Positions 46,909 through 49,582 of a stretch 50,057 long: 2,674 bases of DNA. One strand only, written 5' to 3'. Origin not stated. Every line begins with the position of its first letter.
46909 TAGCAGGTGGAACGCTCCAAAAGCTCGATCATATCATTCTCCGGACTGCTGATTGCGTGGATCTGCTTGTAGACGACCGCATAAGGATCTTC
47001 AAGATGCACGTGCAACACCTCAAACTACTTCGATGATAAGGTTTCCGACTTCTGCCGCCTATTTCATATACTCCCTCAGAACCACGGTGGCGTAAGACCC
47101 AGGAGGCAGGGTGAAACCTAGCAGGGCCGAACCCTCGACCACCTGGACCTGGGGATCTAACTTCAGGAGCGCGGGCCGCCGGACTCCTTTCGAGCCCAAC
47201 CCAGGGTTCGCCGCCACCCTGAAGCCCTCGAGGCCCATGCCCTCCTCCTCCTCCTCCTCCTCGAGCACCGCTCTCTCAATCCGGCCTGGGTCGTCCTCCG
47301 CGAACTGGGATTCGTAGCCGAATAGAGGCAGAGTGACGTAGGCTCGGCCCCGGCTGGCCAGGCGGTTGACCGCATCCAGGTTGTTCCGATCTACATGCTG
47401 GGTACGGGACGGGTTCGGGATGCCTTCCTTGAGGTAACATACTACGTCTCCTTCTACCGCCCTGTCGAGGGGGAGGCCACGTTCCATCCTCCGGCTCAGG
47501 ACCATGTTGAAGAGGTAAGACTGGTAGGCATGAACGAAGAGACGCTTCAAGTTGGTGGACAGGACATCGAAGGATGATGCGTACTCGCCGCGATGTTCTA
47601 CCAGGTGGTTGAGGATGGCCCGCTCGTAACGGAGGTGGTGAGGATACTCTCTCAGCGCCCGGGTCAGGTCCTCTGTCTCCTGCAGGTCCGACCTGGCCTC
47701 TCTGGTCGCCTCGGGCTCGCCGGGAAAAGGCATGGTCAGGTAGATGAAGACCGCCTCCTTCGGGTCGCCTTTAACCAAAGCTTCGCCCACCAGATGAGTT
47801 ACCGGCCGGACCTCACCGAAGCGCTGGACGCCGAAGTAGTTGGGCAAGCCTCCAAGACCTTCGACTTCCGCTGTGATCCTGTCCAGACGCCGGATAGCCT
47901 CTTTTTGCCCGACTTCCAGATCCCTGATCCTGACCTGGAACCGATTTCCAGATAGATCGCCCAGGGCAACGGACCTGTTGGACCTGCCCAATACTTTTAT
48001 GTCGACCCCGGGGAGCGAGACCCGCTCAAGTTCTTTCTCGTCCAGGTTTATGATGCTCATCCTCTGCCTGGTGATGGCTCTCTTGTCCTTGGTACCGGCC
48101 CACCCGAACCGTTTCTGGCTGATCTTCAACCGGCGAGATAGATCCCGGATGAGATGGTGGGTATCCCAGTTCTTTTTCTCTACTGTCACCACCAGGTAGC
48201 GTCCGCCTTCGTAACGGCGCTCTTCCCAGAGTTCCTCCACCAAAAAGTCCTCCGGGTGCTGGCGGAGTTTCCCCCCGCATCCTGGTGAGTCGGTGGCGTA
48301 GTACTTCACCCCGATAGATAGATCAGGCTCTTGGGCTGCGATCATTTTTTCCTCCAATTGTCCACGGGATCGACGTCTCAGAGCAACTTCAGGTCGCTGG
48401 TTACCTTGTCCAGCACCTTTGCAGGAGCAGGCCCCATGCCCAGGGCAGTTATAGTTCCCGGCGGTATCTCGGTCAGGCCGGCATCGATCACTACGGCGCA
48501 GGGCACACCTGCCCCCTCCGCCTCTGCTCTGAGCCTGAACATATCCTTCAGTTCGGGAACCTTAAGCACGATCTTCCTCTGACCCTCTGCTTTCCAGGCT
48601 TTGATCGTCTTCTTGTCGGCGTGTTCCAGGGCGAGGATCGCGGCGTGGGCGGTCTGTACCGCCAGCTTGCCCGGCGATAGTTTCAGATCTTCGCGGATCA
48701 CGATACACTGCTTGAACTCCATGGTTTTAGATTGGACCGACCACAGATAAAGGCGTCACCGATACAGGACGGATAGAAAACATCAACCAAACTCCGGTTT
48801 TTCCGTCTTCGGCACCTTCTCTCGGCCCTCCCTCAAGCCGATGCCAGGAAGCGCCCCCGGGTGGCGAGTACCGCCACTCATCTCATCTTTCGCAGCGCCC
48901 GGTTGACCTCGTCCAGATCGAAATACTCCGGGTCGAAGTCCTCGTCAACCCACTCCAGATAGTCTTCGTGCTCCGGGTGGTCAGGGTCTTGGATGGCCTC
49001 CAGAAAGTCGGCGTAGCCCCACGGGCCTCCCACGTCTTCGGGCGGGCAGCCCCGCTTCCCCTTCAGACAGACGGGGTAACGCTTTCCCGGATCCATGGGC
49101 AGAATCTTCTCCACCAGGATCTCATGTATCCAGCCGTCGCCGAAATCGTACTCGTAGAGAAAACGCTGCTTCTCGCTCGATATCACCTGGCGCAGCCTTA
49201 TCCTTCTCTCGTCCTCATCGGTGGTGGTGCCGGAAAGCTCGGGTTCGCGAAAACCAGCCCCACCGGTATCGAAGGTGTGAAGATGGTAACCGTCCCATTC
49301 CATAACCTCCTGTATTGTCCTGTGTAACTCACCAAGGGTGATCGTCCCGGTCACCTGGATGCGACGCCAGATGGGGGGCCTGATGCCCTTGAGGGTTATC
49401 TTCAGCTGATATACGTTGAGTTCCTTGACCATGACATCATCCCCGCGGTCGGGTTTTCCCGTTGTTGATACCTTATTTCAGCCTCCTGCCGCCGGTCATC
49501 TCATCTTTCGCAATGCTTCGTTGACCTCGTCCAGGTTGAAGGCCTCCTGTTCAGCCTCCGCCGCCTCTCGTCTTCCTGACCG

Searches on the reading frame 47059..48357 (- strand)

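Call 15: search_protein_families(library=pfam, proteins=[window:47059-48357:-], max_evalue=0.001)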
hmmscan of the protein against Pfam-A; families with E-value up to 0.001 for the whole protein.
window:47059-48357:- (432 aa): 1 family
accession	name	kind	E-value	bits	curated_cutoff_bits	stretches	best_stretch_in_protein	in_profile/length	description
PF01142.23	TruD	-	4.6e-154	513.7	27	1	15-430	2-412/412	tRNA pseudouridine synthase D (TruD)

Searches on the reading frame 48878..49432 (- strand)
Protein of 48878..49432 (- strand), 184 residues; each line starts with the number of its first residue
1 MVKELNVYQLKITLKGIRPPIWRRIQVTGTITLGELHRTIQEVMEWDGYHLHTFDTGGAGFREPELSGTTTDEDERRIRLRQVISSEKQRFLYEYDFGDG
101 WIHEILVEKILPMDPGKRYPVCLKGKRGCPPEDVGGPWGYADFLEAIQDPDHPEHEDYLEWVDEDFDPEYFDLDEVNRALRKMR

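Call 15: search_protein_families(library=pfam, proteins=[window:48878-49432:-], max_evalue=0.001)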
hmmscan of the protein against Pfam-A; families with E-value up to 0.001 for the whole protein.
window:48878-49432:- (184 aa): 1 family
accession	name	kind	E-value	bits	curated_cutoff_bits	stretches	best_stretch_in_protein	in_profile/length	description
PF07929.16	PRiA4_ORF3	-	1.3e-71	240.4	26.6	1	7-175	2-173/173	Plasmid pRiA4b ORF-3-like protein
